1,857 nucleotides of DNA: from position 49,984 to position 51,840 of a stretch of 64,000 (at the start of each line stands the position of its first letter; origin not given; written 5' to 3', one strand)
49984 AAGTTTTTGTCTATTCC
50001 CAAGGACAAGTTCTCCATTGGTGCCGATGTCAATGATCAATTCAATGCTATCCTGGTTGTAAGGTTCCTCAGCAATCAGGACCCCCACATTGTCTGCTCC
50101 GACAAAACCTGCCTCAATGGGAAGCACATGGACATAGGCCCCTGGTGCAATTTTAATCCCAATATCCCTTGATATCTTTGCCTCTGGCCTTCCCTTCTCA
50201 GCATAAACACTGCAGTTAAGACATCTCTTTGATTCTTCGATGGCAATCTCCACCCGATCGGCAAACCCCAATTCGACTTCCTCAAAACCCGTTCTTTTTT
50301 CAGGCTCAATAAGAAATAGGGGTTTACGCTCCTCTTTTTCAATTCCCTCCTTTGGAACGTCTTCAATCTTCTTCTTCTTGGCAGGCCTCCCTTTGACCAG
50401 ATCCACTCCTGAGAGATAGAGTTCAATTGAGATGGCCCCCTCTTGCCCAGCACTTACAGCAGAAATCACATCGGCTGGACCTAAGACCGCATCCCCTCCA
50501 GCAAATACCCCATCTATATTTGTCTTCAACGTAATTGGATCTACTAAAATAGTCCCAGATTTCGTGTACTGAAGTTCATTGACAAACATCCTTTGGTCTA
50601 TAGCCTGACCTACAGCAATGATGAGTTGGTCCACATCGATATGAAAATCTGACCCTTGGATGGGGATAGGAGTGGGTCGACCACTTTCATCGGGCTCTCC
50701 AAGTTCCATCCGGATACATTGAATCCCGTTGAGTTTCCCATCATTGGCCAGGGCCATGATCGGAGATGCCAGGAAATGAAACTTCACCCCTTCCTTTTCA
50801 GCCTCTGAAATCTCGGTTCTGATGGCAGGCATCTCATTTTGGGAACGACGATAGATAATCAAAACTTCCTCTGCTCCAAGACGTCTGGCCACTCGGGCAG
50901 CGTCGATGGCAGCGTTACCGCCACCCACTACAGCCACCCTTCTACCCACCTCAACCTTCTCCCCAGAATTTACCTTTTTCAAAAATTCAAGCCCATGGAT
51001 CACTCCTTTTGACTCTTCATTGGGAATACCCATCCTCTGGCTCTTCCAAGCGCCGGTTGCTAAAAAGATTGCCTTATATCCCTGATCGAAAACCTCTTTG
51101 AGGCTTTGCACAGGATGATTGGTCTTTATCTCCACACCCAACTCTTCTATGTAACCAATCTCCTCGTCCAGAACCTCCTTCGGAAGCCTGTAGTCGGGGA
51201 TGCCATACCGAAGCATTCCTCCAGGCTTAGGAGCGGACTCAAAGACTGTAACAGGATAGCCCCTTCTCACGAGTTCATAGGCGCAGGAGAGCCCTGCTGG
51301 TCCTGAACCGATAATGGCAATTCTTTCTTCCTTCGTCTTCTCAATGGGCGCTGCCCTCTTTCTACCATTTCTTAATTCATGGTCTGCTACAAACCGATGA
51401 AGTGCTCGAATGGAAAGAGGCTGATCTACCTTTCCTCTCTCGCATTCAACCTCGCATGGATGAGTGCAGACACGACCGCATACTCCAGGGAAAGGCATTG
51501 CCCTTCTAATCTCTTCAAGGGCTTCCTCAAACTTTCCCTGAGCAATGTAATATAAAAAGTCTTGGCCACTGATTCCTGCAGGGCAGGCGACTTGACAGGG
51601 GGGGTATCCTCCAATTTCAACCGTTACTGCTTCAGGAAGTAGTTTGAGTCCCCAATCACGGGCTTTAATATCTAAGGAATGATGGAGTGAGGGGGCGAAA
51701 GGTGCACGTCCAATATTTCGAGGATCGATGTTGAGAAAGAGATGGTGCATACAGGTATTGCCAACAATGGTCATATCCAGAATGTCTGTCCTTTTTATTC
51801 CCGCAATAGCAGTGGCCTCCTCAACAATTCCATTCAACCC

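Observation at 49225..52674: Corrinoid reductive activase (RACo-like) carrying an inserted GltD-like NAD(P)H/FAD/Fe-S module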

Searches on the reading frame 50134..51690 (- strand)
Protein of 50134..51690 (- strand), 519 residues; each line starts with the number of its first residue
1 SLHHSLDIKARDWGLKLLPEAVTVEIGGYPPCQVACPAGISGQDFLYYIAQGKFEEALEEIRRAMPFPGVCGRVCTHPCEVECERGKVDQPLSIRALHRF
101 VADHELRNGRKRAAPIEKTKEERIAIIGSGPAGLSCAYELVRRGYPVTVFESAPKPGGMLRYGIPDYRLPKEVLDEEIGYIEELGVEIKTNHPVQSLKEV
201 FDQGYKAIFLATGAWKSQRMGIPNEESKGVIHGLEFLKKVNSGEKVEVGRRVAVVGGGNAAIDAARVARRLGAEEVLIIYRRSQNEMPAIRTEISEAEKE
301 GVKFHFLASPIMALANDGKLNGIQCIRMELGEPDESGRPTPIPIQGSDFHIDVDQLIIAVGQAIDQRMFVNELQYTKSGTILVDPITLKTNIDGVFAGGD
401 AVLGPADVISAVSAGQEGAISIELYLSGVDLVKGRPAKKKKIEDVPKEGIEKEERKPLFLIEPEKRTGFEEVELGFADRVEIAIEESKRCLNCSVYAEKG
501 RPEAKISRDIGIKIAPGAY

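Call 25: search_solved_structures(query=window:50134-51690:-, max_evalue=1e-20, show_alignments=5)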
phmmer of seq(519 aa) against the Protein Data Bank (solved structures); distinct sequences matched with E-value up to 1e-20: 12.
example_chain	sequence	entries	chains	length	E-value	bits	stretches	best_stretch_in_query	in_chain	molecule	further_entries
9bov_A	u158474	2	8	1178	1.7e-128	432.8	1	29-494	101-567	Molybdopterin oxidoreductase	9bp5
9n5u_A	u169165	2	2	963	2.2e-127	429.2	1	30-436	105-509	NfnA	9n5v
8oh5_C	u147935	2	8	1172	3.3e-109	369.2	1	29-494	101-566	Formate dehydrogenase-O, major subunit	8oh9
4ylf_B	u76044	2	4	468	2.8e-97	329.9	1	31-428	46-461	Dihydropyrimidine dehydrogenase subunit A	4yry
5jca_L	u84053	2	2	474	3.3e-84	286.7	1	29-427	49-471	NADH-dependent Ferredoxin:NADP Oxidoreductase (NfnI) subunit alpha | NADH-dependent Ferredoxin:NADP Oxidoreductase subunit alpha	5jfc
5vj7_A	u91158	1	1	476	2.2e-75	257.6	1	29-427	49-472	Oxidoreductase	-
2vdc_G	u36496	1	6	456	2.4e-64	221.2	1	28-426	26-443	GLUTAMATE SYNTHASE [NADPH] SMALL CHAIN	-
6s6s_G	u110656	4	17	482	2.8e-64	221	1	27-426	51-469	Glutamate synthase [NADPH] small chain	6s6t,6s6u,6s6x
7mfm_I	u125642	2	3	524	7.7e-43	150.3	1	47-434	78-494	Glutamate synthase (NADPH) small chain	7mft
7m31_A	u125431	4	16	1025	2.9e-32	115.4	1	29-427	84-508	Dihydropyrimidine dehydrogenase [NADP(+)]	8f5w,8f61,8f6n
1gt8_A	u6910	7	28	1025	2.9e-32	115.4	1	29-427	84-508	DIHYDROPYRIMIDINE DEHYDROGENASE | Dihydropyrimidine dehydrogenase [NADP(+)]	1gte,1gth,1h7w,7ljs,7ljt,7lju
1h7x_A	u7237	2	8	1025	2.9e-32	115.4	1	29-427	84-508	DIHYDROPYRIMIDINE DEHYDROGENASE | Dihydropyrimidine dehydrogenase [NADP(+)]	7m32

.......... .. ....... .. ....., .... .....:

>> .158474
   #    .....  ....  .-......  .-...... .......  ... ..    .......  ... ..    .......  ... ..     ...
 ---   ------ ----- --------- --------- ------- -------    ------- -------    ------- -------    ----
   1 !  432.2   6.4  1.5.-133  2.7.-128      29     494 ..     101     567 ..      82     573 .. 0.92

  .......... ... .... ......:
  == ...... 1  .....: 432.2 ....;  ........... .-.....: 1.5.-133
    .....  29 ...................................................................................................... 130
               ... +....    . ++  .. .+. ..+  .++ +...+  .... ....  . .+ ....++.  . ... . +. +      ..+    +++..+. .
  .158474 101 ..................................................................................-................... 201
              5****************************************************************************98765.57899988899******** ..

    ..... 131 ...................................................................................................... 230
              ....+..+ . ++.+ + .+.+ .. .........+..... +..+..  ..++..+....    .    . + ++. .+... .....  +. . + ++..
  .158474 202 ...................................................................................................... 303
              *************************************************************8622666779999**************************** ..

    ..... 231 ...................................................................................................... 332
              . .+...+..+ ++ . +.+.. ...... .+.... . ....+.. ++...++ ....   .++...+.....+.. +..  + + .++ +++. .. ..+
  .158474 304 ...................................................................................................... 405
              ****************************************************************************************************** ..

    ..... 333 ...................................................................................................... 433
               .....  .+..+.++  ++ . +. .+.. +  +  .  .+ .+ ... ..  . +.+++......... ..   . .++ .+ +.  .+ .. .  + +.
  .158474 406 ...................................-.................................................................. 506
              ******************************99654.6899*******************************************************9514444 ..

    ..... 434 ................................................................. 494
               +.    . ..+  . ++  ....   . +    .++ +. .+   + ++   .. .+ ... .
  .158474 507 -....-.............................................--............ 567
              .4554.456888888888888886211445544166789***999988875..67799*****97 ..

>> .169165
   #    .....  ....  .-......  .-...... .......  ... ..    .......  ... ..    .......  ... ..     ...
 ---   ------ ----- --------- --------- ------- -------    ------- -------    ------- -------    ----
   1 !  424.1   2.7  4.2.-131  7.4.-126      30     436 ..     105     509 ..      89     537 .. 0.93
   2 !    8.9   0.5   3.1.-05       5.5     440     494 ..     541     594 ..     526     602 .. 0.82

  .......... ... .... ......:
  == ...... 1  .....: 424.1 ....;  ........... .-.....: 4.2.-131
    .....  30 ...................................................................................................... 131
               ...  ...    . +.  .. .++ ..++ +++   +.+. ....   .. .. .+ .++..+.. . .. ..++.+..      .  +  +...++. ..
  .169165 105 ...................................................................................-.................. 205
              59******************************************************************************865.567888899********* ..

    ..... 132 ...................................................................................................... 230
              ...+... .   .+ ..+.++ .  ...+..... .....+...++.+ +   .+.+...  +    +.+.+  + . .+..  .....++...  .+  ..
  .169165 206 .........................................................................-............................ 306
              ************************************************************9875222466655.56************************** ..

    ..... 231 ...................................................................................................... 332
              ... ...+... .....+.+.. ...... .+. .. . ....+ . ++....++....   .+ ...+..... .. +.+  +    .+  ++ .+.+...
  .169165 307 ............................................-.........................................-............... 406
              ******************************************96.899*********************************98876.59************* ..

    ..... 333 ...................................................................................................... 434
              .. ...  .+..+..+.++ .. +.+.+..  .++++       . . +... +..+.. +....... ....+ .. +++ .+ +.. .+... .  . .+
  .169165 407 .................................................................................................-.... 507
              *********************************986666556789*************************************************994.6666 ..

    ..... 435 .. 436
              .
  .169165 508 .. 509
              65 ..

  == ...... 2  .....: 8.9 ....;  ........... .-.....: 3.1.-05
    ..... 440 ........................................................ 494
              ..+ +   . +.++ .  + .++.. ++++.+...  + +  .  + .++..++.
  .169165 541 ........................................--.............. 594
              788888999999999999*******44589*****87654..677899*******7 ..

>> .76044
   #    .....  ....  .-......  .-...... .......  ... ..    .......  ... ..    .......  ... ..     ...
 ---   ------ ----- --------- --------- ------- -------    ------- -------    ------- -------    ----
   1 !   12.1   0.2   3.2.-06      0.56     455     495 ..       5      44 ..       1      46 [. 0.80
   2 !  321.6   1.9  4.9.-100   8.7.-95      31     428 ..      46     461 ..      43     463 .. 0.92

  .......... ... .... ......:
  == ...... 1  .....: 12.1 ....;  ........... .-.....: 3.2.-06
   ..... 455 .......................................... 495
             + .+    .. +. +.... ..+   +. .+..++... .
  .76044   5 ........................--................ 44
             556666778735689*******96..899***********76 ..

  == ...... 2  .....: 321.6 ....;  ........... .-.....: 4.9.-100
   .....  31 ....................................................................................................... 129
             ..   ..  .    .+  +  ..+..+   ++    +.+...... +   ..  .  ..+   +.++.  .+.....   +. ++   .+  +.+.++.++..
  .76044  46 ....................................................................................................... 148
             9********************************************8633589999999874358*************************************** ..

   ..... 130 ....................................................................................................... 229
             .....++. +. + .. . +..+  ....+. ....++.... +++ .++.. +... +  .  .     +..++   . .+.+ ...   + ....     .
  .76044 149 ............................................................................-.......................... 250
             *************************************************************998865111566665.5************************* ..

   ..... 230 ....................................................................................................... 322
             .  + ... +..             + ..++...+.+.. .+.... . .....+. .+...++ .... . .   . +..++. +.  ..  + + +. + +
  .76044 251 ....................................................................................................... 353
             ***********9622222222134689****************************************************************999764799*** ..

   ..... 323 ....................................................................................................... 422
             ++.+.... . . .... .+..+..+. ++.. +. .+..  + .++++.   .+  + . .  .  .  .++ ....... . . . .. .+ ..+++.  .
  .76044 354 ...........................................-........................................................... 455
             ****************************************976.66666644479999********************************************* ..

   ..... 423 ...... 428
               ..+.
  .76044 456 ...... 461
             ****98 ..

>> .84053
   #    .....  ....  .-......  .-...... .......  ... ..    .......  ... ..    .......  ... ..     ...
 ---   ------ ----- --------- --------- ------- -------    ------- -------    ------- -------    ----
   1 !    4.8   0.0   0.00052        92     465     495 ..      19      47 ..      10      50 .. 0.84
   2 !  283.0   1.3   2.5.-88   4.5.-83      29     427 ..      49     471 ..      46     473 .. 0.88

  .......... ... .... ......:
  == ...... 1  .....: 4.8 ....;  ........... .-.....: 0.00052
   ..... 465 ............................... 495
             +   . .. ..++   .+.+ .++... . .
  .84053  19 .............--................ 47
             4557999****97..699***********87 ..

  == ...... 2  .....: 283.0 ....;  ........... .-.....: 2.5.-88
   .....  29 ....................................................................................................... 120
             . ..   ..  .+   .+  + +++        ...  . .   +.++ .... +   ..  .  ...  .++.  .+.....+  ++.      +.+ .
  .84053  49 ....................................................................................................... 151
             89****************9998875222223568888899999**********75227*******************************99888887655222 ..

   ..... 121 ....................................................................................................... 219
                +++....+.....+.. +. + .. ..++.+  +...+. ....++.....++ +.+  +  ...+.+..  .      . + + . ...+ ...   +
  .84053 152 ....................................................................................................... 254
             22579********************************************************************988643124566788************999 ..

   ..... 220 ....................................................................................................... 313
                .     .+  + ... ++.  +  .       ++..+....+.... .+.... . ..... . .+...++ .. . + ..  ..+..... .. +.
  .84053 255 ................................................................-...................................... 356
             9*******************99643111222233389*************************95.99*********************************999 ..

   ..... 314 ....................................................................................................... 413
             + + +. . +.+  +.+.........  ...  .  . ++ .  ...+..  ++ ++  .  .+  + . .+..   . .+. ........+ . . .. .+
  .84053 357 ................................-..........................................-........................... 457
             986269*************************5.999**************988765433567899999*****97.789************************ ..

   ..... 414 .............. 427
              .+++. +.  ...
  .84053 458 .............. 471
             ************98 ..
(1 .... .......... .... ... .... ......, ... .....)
